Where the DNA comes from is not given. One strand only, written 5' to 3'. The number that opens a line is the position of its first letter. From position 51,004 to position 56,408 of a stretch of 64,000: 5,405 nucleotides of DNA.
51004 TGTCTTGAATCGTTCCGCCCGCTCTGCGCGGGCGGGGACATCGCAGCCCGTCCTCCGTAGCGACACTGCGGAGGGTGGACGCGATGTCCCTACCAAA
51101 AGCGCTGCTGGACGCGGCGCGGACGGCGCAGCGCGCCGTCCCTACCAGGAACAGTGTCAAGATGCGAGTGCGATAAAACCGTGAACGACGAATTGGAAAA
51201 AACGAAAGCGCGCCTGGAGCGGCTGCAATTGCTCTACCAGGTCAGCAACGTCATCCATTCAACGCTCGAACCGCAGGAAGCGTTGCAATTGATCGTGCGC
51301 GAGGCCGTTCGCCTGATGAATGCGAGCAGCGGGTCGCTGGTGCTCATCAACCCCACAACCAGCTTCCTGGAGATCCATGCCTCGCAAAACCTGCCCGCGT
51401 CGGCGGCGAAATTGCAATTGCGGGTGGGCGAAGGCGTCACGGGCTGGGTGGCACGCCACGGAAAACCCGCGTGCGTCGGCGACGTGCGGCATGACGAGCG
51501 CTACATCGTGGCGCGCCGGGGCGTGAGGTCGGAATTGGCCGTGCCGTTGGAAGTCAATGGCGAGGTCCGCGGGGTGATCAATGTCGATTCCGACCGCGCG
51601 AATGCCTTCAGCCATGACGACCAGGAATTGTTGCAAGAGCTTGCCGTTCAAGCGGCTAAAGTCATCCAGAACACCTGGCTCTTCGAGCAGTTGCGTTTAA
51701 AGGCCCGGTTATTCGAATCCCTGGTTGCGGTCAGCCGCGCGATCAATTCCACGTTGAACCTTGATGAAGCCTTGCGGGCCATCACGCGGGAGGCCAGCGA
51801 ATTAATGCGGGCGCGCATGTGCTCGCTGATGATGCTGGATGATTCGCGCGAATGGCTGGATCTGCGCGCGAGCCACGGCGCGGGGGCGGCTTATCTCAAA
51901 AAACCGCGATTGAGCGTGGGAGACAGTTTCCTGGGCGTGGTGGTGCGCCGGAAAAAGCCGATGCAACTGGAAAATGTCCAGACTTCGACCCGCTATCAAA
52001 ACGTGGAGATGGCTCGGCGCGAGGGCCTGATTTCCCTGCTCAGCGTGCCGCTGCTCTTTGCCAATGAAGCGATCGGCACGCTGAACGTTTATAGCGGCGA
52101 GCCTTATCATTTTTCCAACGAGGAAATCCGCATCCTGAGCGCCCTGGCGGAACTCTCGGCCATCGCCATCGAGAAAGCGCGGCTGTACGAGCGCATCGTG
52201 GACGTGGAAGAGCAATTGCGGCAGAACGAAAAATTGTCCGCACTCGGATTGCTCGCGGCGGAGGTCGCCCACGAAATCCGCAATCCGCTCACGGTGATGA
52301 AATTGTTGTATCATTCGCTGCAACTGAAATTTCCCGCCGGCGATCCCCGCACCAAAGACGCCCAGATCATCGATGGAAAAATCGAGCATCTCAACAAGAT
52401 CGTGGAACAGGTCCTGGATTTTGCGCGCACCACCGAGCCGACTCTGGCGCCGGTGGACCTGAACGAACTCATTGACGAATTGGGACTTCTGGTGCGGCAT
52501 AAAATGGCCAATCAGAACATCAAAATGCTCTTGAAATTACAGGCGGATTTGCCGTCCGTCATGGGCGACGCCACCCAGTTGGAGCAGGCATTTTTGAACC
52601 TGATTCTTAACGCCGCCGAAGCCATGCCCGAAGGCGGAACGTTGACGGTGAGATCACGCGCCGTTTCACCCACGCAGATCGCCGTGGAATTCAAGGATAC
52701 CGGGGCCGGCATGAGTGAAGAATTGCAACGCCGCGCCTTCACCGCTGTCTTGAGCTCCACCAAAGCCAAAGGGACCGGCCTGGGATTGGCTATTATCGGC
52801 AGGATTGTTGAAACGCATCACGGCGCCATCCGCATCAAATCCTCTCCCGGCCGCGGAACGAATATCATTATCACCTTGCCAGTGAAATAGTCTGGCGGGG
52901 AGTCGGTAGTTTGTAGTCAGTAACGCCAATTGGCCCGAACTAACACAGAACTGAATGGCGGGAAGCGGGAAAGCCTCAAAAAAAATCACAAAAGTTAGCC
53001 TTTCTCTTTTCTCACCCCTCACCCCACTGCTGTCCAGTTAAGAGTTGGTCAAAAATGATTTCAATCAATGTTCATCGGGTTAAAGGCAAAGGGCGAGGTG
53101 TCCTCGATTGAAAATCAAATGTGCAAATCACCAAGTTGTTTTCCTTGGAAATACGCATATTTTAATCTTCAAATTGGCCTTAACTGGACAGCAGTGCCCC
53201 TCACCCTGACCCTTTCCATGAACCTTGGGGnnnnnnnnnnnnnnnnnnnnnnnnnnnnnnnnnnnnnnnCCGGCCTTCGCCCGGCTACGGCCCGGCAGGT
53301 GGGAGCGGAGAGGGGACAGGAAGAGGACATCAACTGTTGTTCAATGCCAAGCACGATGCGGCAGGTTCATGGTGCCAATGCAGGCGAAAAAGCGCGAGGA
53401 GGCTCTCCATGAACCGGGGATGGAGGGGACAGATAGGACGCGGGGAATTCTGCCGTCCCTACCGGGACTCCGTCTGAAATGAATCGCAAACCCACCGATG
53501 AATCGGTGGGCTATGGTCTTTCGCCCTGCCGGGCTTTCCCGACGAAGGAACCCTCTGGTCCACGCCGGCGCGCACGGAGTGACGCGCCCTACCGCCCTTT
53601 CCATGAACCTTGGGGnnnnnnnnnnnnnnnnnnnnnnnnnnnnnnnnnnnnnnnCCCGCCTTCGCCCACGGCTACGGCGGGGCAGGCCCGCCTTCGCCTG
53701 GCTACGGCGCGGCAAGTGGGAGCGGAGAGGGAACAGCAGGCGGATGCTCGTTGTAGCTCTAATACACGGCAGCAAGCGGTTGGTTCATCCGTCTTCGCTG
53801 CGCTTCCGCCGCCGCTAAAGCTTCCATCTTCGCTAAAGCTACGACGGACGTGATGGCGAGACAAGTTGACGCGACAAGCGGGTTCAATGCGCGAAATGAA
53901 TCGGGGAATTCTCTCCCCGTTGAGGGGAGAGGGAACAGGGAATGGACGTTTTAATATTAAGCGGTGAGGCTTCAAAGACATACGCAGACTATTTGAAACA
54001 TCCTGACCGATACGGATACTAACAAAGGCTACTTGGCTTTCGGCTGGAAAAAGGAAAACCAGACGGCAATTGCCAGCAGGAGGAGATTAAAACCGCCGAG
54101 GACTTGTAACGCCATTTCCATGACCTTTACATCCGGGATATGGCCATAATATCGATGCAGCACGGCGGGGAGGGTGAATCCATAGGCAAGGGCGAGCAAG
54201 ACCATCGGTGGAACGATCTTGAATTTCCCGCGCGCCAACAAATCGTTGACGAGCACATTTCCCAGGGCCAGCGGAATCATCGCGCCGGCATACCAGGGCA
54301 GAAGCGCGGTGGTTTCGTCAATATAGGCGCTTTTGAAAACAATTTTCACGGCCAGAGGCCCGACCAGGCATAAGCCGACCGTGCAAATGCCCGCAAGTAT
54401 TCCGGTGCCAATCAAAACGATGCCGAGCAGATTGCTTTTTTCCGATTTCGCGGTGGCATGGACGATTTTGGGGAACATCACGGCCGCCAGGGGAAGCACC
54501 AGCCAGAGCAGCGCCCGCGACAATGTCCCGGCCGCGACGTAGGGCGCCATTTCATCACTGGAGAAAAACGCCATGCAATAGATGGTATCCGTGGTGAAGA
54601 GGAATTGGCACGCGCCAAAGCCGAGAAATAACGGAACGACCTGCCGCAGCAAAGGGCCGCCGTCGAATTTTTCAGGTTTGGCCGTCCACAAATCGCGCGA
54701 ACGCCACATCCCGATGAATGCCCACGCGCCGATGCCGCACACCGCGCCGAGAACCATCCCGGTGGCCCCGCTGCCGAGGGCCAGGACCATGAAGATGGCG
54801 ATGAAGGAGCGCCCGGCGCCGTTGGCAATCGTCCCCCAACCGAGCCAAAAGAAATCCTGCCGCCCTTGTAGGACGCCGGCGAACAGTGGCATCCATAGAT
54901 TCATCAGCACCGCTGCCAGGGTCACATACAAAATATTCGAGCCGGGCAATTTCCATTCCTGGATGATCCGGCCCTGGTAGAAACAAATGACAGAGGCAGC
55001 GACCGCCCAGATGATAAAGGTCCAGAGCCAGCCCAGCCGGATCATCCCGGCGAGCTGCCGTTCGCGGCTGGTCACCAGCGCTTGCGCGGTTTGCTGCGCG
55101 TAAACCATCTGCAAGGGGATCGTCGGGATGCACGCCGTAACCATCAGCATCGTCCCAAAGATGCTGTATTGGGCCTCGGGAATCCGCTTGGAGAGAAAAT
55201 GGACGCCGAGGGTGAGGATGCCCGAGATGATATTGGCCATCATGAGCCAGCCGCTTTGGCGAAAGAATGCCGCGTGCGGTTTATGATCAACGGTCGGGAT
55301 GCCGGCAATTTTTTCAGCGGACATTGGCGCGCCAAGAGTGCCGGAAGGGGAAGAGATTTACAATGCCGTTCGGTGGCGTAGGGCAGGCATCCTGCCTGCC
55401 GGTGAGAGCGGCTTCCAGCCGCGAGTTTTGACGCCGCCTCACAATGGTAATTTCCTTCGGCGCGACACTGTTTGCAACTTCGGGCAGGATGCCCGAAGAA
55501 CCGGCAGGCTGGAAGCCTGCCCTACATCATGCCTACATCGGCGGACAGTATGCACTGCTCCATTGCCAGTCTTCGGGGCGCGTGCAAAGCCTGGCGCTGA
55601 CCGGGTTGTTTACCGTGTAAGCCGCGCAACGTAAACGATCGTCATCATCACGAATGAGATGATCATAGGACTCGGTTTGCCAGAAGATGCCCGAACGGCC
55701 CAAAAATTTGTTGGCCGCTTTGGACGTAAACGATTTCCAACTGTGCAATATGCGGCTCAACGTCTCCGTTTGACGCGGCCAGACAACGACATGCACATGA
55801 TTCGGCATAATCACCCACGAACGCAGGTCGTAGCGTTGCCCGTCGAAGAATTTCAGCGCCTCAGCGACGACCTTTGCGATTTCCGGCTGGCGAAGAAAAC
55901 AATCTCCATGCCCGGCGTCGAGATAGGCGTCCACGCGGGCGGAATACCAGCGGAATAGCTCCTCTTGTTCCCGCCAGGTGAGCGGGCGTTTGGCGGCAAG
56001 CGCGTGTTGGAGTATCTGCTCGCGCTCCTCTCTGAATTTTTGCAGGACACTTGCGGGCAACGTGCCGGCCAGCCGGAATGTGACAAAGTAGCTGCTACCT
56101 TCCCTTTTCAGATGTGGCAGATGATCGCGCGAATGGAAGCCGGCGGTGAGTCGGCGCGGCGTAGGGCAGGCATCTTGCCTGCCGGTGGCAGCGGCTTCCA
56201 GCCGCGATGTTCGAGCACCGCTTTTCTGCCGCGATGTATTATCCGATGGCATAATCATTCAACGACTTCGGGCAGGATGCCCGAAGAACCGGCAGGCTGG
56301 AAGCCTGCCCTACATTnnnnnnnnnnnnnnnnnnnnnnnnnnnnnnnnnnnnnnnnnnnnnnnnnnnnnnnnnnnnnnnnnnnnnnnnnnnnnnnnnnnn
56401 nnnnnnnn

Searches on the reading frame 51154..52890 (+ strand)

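Call 13: search_protein_families(library=pfam, proteins=[window:51154-52890:+], max_evalue=0.001)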
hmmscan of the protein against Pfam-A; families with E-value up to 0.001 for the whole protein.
window:51154-52890:+ (578 aa): 5 families
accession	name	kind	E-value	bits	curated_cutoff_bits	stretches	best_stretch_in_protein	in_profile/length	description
PF13185.12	GAF_2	-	4e-46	157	28.6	2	201-340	2-136/136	GAF domain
PF01590.32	GAF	-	9.8e-42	143.1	22.4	2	202-339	1-133/133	GAF domain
PF13492.12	GAF_3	-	1.9e-24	87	27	2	40-173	2-129/129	GAF domain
PF02518.31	HATPase_c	-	3.1e-23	82.8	26.4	1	471-577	1-109/111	Histidine kinase-, DNA gyrase B-, and HSP90-like ATPase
PF00512.31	HisKA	-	4e-12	46.4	26.9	1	364-427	2-64/66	His Kinase A (phospho-acceptor) domain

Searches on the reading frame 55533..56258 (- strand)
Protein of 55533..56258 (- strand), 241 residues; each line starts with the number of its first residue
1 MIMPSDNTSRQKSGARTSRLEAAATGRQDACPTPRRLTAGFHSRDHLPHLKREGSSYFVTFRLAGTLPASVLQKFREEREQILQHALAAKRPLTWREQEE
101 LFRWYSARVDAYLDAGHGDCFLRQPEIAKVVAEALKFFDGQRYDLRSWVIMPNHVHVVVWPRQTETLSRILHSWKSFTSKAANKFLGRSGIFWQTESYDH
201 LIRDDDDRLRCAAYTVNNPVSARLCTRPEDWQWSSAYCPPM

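Call 13: search_protein_families(library=pfam, proteins=[window:55533-56258:-], max_evalue=0.001)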
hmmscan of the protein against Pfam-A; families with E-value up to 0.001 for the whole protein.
window:55533-56258:- (241 aa): 1 family
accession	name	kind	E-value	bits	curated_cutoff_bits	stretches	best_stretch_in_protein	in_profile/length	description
PF01797.21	Y1_Tnp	-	9.2e-05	23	23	1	139-194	37-98/121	Transposase IS200 like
